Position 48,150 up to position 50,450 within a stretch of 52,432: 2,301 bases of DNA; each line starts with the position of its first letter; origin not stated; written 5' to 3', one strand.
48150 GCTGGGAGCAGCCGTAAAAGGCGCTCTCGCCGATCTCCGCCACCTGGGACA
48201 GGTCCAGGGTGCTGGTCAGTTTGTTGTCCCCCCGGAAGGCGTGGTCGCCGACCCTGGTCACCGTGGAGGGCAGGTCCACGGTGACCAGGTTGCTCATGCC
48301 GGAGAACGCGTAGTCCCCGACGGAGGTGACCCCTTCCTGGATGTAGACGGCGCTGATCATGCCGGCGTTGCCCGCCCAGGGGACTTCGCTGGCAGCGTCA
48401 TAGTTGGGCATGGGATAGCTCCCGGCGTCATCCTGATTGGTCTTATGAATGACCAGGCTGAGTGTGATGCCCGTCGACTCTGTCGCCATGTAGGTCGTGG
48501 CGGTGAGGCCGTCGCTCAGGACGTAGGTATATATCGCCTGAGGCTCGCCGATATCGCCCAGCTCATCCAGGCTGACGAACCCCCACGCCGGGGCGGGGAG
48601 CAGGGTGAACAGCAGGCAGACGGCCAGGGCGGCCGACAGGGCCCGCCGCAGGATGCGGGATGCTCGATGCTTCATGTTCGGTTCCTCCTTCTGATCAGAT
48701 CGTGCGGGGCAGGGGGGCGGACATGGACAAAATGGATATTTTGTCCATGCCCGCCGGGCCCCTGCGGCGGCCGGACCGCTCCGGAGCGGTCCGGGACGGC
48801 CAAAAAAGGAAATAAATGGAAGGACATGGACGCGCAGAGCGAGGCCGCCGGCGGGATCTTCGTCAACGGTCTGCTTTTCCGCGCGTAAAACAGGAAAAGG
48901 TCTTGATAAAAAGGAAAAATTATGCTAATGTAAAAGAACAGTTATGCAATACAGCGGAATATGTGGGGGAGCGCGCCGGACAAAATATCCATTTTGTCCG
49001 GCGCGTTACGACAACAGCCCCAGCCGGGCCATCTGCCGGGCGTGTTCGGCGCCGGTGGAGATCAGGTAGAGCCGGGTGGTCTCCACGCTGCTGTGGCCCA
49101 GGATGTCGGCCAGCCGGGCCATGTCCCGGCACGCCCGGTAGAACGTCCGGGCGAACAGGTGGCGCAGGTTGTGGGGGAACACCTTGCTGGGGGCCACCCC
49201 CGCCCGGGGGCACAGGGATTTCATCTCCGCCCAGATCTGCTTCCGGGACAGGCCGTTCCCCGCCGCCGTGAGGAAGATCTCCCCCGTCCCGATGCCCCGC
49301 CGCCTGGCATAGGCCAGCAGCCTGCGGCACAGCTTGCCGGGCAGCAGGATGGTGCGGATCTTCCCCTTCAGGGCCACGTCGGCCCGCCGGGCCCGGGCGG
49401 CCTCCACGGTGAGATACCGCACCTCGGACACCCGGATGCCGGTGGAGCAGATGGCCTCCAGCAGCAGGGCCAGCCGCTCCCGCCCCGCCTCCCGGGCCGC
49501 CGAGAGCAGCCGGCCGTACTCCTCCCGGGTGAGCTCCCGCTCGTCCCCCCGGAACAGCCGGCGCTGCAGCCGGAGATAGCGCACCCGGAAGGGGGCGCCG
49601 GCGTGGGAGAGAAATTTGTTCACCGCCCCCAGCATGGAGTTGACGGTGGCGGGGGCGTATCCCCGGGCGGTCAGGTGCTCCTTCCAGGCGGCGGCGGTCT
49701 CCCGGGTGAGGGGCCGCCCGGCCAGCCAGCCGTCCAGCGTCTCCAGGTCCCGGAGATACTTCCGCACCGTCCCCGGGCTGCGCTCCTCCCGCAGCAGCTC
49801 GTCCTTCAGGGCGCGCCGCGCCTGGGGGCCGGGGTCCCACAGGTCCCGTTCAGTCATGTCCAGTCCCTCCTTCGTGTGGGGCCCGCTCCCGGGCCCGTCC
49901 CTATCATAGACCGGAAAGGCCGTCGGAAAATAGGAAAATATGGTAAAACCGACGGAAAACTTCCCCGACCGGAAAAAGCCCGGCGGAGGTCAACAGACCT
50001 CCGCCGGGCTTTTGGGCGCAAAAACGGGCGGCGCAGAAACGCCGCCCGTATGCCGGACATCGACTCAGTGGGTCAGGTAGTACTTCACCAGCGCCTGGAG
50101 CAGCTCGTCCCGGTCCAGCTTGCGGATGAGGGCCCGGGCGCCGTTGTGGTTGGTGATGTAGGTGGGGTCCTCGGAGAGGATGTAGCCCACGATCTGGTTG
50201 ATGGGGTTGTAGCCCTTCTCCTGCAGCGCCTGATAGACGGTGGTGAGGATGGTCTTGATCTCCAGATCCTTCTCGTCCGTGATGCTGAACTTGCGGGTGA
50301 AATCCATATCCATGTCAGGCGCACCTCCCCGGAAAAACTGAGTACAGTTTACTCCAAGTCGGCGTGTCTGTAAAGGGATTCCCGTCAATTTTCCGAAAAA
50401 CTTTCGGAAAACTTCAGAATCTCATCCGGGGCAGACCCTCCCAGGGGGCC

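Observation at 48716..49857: Candidate invertible promoter switch (phase variation) for a 3159-aa SLH-anchored adhesin-like protein, with adjacent tyrosine recombinase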

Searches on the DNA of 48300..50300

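Call 82: search_rna_families(source=window, start=48300, end=50300, threshold=evalue, max_evalue=1)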
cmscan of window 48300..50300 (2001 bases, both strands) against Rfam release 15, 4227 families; matches with E-value up to 1: 14.
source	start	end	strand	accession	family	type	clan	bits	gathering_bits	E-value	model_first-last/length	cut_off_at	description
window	49963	50032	+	RF03453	mir-1276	Gene; miRNA;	-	30.6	100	0.00089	1-82/82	no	mir-1276 microRNA precursor family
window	49972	50055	-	RF02833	Scr3202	Gene; sRNA;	-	28.3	52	0.18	1-95/95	no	Streptomyces RNA 3202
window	49972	50070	-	RF02342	ar7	Gene; sRNA;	-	25.4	60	0.018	1-145/145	no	Alphaproteobacterial sRNA ar7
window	49974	50013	+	RF03560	mir-3926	Gene; miRNA;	-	25.2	82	0.093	11-53/63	no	mir-3926 microRNA precursor family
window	49974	50013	-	RF03560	mir-3926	Gene; miRNA;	-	25.2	82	0.095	11-53/63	no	mir-3926 microRNA precursor family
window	49965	50017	-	RF03218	mir-3015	Gene; miRNA;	-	24.3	59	0.086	1-57/57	no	mir-3015 microRNA precursor family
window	49971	50084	-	RF02344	ar14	Gene; sRNA;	-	23.1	58.8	0.11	1-123/123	no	Alphaproteobacterial ar14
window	49975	50012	+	RF03218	mir-3015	Gene; miRNA;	-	23.1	59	0.18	9-47/57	no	mir-3015 microRNA precursor family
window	49961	50042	-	RF01740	gyrA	Cis-reg;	-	22.9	45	0.011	1-88/88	no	gyrA RNA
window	49973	50014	-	RF00870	mir-423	Gene; miRNA;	-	22.9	71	0.13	1-81/81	no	mir-423 microRNA precursor family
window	48972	49007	+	RF03790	MIR8008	Gene; miRNA;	-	20.2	66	0.66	1-55/55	no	MIR8008 microRNA precursor family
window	49973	50047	+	RF02424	Bp2_287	Gene; sRNA;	-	20.1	70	0.087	1-174/174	no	Burkholderia sRNA Bp2_Cand287_SIPHT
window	49962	50046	+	RF03000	LOOT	Gene; sRNA;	-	19.4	46.4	0.89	1-121/121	no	LOOT RNA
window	49972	50086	-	RF02760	sR035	Gene; sRNA;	-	18.3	233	0.039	1-206/206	no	sR035 sRNA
